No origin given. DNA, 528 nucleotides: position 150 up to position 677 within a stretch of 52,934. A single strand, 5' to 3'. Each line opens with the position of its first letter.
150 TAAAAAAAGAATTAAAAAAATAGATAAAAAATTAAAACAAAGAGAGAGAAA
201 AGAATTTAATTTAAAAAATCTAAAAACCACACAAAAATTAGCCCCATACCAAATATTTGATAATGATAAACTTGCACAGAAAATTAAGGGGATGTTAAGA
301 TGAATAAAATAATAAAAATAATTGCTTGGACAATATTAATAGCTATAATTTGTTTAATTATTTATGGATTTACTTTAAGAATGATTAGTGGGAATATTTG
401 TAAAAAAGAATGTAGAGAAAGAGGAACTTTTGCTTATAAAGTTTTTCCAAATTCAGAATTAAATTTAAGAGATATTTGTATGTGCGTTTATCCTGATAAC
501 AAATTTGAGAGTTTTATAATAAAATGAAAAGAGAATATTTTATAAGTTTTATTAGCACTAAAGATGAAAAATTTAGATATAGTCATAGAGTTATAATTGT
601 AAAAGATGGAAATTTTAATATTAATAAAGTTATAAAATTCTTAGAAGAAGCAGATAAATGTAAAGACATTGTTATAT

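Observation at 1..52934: Whole window reads as an archaeal virus/provirus or large plasmid-like element, not core chromosome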

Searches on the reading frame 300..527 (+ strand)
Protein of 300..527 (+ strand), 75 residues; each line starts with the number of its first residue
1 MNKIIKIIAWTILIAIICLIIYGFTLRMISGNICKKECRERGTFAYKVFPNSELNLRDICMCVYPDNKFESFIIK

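Call 12: find_encoding_contigs(protein=window:300-527:+, flank=10000, max_places=6)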
Protein window:300-527:+ (75 aa): 1 contig read that carries it; 1 place shown.
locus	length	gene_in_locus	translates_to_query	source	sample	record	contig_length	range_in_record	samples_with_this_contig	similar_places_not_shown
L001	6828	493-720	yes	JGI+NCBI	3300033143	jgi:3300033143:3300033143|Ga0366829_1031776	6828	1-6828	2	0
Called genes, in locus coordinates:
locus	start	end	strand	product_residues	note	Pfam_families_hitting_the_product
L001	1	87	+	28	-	?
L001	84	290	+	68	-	-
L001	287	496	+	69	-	-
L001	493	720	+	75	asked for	-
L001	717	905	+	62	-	-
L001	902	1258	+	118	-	-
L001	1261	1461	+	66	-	-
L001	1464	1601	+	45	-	-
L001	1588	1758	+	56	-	-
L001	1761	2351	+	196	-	-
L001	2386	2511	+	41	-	-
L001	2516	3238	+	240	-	-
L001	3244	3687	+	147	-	-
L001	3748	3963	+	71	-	-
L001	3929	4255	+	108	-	-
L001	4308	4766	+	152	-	-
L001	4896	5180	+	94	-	-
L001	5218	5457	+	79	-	-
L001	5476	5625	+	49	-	-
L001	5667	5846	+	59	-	-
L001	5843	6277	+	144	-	-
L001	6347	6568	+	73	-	-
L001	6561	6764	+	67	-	-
